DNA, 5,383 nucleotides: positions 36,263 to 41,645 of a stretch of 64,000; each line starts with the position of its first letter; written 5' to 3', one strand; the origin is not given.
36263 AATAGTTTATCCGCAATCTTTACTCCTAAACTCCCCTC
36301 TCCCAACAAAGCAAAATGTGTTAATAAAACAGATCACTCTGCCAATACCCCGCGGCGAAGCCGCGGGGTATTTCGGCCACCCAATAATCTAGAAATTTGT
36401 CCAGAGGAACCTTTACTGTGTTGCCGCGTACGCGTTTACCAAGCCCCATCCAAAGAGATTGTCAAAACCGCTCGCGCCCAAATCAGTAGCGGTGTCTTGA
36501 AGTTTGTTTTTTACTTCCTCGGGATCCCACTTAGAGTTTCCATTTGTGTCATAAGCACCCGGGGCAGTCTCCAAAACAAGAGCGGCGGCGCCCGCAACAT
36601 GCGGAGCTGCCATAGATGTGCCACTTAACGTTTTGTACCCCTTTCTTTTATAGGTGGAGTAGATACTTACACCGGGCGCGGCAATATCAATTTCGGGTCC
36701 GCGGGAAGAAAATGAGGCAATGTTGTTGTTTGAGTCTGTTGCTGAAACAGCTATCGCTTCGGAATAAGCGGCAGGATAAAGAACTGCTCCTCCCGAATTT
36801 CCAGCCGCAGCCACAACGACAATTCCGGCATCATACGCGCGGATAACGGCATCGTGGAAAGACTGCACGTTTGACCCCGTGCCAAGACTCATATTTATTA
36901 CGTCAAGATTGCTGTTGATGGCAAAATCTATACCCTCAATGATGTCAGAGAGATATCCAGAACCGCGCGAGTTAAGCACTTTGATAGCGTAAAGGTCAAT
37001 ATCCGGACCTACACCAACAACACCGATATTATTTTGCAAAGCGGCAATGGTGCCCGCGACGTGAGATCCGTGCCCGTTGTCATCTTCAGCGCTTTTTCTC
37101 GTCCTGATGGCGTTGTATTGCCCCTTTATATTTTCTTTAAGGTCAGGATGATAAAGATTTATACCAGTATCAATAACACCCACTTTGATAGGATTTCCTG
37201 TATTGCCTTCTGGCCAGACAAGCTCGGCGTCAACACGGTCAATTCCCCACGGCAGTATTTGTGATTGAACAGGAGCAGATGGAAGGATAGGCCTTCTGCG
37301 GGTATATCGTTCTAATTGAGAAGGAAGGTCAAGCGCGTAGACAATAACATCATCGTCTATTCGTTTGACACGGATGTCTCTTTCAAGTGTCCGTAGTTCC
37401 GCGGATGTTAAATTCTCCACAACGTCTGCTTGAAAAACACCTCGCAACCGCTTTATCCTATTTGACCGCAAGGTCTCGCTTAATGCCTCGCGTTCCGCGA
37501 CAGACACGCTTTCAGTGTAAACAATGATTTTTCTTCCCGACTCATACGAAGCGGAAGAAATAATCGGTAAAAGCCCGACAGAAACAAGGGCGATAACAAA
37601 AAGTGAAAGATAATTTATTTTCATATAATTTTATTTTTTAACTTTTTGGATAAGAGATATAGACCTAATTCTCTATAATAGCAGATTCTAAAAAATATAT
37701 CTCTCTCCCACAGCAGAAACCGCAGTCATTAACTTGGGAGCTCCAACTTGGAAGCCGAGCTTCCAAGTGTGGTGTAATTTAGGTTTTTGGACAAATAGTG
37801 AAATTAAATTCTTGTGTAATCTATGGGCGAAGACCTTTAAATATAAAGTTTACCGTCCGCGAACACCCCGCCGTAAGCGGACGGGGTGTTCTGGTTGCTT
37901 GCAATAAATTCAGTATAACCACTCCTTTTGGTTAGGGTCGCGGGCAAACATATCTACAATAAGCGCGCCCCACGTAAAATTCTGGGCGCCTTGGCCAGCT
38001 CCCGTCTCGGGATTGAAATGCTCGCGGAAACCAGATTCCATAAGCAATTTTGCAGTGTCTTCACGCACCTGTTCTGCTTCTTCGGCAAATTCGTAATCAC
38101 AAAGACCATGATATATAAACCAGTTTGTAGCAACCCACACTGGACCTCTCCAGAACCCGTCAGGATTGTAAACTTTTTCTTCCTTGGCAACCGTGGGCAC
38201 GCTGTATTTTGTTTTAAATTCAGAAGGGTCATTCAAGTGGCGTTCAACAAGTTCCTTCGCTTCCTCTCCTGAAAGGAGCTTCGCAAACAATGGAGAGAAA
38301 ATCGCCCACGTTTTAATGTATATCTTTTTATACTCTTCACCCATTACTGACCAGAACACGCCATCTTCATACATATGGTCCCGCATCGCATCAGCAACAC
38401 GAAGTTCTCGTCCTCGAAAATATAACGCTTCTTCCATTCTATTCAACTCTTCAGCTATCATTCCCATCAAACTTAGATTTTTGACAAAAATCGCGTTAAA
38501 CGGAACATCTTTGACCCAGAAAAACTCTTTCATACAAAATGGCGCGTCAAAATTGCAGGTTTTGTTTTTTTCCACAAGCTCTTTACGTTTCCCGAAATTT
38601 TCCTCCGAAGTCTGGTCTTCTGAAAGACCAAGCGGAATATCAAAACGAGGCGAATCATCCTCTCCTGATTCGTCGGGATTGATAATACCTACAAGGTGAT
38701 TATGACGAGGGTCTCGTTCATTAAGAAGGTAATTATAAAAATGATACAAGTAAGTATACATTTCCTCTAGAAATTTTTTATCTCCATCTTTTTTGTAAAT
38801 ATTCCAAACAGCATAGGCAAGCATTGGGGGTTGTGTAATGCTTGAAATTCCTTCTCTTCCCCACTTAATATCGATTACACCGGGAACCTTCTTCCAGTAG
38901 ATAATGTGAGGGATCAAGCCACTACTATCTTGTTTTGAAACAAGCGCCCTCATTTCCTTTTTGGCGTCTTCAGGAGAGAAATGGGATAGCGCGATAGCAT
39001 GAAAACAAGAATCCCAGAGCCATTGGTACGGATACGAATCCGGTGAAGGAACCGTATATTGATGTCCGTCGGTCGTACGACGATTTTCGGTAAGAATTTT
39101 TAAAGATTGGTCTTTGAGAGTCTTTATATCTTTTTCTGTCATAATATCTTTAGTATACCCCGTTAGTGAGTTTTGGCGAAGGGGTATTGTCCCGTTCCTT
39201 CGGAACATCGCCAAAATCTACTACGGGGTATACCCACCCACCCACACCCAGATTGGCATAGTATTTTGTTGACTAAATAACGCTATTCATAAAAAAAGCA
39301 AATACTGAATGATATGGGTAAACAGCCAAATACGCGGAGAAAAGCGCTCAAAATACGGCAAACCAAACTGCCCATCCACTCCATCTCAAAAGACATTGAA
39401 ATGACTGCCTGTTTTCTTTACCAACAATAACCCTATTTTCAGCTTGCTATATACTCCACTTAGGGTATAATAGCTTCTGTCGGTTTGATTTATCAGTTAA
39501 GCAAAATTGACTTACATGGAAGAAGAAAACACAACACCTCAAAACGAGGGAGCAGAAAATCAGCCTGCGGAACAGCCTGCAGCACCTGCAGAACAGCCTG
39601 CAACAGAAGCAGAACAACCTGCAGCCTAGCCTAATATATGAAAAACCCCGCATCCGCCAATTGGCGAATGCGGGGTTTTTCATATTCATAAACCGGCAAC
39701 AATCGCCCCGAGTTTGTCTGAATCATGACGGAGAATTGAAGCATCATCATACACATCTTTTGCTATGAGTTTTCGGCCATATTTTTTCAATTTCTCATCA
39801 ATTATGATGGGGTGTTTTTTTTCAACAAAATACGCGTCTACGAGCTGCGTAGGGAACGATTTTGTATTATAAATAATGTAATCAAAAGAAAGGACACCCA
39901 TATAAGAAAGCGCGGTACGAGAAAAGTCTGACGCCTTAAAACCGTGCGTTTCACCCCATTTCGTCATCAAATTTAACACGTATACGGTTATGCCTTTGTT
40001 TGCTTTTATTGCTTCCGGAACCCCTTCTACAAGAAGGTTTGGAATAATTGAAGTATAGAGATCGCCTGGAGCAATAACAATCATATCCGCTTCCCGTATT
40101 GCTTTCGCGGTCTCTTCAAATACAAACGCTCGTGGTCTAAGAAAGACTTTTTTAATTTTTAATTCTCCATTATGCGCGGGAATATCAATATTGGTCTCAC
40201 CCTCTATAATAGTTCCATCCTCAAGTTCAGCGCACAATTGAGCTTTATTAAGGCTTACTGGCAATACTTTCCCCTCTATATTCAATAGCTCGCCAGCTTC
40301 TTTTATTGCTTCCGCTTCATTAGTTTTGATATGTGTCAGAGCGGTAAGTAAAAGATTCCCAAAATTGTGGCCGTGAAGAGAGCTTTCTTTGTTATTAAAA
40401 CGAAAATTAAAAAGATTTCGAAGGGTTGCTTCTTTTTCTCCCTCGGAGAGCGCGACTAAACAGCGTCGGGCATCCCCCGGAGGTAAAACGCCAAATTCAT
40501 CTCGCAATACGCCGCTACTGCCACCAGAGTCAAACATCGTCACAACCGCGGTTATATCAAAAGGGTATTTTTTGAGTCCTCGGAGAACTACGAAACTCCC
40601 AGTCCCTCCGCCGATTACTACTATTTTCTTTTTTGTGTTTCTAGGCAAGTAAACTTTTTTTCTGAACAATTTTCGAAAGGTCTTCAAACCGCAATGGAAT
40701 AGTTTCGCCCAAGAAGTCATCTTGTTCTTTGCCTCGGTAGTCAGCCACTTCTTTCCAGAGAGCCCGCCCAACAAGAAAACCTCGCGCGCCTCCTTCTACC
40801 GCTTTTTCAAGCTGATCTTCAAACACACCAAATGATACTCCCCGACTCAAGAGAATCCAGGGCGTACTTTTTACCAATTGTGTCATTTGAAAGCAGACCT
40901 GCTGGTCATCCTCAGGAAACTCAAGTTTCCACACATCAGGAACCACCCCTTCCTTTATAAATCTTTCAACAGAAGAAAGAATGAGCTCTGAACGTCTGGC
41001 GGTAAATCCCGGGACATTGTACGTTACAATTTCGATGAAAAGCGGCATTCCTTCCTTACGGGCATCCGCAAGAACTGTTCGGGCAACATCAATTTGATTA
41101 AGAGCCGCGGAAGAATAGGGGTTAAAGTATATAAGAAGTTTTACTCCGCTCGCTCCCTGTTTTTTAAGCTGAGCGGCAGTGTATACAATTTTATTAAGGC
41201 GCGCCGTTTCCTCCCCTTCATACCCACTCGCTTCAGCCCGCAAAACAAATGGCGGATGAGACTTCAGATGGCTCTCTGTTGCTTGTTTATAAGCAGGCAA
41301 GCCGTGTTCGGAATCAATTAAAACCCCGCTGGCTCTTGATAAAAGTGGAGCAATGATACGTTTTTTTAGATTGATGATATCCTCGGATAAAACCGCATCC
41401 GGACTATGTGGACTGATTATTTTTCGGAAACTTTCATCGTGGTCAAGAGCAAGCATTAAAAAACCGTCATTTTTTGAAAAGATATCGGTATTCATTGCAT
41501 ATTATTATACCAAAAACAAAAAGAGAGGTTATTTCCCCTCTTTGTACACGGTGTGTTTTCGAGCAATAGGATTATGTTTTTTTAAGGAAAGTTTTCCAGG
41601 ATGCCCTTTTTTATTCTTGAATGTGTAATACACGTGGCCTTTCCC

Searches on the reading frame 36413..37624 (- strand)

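Call 36: search_protein_families(library=pfam, proteins=[window:36413-37624:-])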
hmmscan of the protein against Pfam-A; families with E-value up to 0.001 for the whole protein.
window:36413-37624:- (403 aa): 1 family
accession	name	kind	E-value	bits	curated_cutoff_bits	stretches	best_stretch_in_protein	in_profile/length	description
PF00082.27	Peptidase_S8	-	9.5e-69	232.3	21.8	1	144-394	2-288/288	Subtilase family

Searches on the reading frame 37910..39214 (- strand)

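Call 36: search_protein_families(library=pfam, proteins=[window:37910-39214:-])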
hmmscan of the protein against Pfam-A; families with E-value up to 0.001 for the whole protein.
window:37910-39214:- (434 aa): 4 families
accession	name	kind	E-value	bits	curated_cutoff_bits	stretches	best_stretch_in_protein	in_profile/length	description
PF22422.2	MGH1-like_GH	-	2.3e-75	254.9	27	1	61-415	1-355/356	Mannosylglycerate hydrolase MGH1-like glycoside hydrolase domain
PF03200.22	Glyco_hydro_63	-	5.3e-12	45.7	22.4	1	293-424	338-491/492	Glycosyl hydrolase family 63 C-terminal domain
PF01204.24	Trehalase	-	1e-08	35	21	1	237-383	307-454/512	Trehalase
PF17389.8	Bac_rhamnosid6H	-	6.6e-06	26.1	24.5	0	85-168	66-139/339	Bacterial alpha-L-rhamnosidase 6 hairpin glycosidase domain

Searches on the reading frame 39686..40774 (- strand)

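Call 36: search_protein_families(library=pfam, proteins=[window:39686-40774:-])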
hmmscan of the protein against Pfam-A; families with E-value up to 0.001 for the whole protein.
window:39686-40774:- (362 aa): 1 family
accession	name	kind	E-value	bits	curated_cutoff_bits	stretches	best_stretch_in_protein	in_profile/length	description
PF01933.23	CofD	-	1.4e-88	297.3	30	1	51-341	1-289/290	2-phospho-L-lactate transferase CofD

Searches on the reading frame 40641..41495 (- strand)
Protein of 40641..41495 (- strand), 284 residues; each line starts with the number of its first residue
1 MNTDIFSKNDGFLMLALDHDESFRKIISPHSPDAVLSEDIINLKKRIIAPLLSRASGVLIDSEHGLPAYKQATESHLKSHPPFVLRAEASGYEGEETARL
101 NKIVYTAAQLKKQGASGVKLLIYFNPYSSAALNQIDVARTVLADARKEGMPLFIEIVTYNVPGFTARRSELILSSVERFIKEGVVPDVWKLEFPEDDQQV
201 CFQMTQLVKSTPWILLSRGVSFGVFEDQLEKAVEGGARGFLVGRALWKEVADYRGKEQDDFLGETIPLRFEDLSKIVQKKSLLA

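Call 36: search_protein_families(library=pfam, proteins=[window:40641-41495:-])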
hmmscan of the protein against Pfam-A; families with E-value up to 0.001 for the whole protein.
window:40641-41495:- (284 aa): 2 families
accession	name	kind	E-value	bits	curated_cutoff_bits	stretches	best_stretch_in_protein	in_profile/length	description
PF01791.15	DeoC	-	3.5e-20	73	23.8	1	13-248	2-228/229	DeoC/LacD family aldolase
PF09863.15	DUF2090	-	1.4e-12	47.8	27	1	9-278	34-307/310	Uncharacterized protein conserved in bacteria (DUF2090)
